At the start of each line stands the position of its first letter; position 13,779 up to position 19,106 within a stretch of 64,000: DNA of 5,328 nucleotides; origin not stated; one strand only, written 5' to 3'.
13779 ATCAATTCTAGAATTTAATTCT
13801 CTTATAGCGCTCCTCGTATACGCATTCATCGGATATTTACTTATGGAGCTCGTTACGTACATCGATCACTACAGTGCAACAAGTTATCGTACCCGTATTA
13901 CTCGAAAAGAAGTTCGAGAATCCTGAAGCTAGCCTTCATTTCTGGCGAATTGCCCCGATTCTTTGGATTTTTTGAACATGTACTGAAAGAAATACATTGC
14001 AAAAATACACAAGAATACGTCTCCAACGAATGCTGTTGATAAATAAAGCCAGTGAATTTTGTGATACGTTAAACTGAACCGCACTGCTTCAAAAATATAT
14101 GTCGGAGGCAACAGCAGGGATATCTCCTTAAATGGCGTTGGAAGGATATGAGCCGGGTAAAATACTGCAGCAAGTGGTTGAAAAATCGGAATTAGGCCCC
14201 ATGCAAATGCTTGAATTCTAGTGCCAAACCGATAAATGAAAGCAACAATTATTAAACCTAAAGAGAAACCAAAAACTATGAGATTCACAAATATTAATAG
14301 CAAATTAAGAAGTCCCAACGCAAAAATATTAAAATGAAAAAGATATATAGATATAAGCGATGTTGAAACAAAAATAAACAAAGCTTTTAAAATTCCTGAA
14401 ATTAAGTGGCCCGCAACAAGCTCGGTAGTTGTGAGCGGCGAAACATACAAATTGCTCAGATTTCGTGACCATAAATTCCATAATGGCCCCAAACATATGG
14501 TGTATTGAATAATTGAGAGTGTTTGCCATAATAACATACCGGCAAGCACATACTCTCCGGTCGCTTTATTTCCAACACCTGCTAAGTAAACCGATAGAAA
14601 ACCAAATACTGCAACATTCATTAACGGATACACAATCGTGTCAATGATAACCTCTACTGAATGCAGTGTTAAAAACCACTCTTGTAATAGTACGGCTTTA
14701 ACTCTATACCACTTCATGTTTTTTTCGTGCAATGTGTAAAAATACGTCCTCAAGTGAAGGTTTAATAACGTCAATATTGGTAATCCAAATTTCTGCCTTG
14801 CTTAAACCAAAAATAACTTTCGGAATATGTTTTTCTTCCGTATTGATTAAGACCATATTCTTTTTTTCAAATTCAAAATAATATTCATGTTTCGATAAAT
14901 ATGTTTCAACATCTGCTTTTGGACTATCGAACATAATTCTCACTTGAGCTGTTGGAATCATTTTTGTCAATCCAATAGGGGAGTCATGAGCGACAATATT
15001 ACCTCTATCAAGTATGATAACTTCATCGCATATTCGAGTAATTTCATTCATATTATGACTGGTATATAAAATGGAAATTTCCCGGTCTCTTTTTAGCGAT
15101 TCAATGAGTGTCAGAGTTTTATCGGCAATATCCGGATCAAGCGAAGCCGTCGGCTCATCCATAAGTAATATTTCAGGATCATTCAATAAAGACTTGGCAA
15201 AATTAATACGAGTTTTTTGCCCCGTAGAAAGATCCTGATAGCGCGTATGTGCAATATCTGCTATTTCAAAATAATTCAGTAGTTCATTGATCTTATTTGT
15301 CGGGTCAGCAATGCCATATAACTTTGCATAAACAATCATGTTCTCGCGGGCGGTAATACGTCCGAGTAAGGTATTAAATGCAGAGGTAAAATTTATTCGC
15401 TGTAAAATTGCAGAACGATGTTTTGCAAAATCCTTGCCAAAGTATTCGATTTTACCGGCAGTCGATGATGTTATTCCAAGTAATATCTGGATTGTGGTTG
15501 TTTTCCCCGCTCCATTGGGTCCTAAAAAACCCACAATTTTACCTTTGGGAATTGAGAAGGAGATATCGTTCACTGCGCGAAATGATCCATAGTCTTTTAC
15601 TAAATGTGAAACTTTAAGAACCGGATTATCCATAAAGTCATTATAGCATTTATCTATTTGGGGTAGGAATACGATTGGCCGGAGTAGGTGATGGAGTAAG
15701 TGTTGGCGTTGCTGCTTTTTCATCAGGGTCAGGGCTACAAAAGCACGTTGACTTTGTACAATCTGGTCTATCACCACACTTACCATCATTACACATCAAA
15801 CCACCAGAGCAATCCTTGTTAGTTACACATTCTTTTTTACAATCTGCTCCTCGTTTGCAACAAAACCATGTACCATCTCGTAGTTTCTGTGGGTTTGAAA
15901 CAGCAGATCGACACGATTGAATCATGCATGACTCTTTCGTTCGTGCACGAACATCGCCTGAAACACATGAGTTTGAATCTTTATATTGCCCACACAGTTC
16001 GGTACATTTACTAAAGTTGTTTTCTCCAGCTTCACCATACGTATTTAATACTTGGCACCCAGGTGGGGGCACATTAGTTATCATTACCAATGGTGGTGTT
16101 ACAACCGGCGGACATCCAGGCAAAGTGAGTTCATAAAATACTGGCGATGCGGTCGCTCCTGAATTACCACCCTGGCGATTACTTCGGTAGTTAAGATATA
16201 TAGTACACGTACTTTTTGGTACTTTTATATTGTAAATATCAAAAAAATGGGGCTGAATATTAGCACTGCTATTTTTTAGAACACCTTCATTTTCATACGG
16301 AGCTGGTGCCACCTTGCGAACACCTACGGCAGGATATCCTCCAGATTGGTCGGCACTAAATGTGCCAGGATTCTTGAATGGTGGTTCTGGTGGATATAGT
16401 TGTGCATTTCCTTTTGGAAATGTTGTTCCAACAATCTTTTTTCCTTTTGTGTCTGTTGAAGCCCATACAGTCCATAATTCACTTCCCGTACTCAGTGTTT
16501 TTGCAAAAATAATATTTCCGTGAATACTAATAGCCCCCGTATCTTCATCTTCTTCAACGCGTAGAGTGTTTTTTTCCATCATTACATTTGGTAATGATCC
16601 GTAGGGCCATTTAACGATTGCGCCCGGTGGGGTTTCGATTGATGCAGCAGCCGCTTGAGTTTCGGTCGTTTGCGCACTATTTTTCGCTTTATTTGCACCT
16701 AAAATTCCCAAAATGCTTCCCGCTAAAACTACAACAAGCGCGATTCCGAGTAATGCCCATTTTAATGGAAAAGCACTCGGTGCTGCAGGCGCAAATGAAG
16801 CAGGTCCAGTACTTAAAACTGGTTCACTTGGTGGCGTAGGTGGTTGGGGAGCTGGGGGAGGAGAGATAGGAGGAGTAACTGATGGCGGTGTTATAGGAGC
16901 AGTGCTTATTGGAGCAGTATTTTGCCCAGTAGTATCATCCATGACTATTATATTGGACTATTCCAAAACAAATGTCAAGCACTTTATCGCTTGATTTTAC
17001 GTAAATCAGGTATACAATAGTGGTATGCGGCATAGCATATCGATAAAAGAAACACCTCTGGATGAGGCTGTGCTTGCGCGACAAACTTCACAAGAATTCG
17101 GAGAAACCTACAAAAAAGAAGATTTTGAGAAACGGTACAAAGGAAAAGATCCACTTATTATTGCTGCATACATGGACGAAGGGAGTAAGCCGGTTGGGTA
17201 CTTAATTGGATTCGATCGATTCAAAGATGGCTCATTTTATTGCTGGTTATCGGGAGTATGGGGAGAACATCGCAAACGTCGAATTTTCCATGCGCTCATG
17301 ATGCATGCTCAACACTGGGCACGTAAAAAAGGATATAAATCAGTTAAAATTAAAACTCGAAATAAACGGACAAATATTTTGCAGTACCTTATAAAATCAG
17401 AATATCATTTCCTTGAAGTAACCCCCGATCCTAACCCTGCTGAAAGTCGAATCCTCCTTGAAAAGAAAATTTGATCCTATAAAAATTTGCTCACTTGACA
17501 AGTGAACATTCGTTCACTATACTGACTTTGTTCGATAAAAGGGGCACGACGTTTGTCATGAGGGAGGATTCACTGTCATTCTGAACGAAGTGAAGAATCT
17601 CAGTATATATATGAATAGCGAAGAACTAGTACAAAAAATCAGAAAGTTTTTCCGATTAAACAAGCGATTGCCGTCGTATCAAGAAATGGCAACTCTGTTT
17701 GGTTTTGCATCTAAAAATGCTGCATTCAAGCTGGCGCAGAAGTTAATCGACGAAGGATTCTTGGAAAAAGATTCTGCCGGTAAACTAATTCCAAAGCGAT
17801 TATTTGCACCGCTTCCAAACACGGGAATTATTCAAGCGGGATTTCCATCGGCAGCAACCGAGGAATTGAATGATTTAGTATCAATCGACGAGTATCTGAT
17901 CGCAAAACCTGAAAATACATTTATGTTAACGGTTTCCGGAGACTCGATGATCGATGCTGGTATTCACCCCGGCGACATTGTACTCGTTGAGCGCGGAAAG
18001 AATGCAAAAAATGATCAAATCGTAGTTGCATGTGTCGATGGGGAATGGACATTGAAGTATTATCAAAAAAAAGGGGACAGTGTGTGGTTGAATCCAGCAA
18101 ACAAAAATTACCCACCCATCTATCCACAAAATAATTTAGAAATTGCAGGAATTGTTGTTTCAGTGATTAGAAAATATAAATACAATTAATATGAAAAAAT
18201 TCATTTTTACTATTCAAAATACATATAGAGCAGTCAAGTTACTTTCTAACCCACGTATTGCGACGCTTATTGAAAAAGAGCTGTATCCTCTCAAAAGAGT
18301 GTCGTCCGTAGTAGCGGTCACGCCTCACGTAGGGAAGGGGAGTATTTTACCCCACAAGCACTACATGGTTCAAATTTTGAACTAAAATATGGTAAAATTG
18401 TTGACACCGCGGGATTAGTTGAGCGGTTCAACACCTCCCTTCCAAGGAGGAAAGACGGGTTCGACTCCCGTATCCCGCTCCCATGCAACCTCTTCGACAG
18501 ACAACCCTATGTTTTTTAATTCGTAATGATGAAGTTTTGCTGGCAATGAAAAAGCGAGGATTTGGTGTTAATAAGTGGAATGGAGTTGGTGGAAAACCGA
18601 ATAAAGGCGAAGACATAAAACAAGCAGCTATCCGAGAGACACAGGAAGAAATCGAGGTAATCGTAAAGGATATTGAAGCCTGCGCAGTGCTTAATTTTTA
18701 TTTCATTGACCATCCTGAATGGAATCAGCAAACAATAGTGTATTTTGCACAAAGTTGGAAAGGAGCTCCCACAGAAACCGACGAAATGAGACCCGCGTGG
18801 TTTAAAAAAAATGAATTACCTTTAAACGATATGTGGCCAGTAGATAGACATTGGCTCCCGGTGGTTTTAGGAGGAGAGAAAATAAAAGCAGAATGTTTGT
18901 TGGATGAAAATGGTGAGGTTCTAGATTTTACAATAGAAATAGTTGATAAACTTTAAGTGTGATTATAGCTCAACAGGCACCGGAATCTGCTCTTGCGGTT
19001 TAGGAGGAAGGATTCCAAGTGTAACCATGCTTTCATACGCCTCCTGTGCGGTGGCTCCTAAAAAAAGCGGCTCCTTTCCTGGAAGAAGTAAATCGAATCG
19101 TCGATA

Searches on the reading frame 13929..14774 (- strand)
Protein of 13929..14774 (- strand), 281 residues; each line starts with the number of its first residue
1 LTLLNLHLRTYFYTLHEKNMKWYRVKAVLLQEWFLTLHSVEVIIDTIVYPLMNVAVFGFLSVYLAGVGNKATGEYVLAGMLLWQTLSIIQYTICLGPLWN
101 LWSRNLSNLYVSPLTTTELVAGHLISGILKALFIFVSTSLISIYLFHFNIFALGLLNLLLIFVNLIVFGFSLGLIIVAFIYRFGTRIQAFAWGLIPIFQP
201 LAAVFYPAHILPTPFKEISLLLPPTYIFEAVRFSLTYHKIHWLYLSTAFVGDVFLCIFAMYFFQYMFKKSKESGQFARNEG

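Call 61: search_protein_families(library=pfam, proteins=[window:13929-14774:-], max_evalue=0.01)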
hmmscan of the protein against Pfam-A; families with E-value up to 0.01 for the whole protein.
window:13929-14774:- (281 aa): 2 families
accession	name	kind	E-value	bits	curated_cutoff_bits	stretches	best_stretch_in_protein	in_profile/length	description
PF01061.29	ABC2_membrane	-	5.1e-07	29.9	26.9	1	25-233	3-208/211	ABC-2 type transporter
PF12698.13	ABC2_membrane_3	-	0.0027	17.3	31.6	1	103-231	190-315/347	ABC-2 family transporter protein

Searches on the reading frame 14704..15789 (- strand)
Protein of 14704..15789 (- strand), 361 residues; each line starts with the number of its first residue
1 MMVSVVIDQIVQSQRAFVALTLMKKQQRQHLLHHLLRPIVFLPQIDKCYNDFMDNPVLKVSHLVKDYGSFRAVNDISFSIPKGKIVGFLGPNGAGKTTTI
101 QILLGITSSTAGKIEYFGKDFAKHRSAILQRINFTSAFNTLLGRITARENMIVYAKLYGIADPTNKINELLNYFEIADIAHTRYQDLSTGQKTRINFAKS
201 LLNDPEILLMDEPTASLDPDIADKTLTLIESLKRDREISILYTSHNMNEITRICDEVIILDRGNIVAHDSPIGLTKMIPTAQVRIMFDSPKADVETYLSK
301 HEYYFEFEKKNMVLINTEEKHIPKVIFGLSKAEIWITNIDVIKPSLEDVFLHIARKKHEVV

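Call 26: search_protein_families(library=pfam, proteins=[window:14704-15789:-], max_evalue=0.01)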
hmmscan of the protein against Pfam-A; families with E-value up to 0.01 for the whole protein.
window:14704-15789:- (361 aa): 4 families
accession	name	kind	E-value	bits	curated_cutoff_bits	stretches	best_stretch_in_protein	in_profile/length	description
PF00005.33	ABC_tran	-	8.6e-31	107.8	25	1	73-215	1-137/137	ABC transporter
PF13304.12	AAA_21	-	4.2e-12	47.2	27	1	172-249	223-302/304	AAA domain, putative AbiEii toxin, Type IV TA system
PF13476.12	AAA_23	-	0.00029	22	27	1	65-128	5-65/201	AAA domain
PF13732.12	DrrA1-3_C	-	0.0024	19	27.4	1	301-353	27-80/81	ATP-binding protein DrrA1-3-like, C-terminal domain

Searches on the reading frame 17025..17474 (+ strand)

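Call 61: search_protein_families(library=pfam, proteins=[window:17025-17474:+], max_evalue=0.01)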
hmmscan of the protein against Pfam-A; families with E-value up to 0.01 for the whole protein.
window:17025-17474:+ (149 aa): 1 family
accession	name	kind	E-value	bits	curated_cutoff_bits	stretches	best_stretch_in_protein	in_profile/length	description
PF00583.31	Acetyltransf_1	-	1.4e-06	29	20.7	1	23-114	10-103/116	Acetyltransferase (GNAT) family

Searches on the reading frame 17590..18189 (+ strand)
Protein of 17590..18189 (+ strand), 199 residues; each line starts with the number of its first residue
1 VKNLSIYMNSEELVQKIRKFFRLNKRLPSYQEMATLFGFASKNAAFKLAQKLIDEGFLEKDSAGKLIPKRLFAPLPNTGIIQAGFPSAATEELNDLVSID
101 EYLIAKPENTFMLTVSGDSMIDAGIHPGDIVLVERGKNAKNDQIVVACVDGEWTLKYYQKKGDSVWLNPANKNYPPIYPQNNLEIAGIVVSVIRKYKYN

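Call 61: search_protein_families(library=pfam, proteins=[window:17590-18189:+], max_evalue=0.01)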
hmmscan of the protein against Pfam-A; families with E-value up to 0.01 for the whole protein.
window:17590-18189:+ (199 aa): 1 family
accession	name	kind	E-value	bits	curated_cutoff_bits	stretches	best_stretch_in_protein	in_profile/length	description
PF00717.28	Peptidase_S24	-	2.7e-30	104.9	23.3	1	79-190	4-116/116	Peptidase S24-like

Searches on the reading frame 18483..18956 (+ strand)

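Call 61: search_protein_families(library=pfam, proteins=[window:18483-18956:+], max_evalue=0.01)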
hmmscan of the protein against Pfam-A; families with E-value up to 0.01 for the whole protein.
window:18483-18956:+ (157 aa): 1 family
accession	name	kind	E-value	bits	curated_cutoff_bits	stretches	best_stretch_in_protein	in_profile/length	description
PF00293.34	NUDIX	-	2.2e-17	63.7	21.1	1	5-126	3-132/134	NUDIX domain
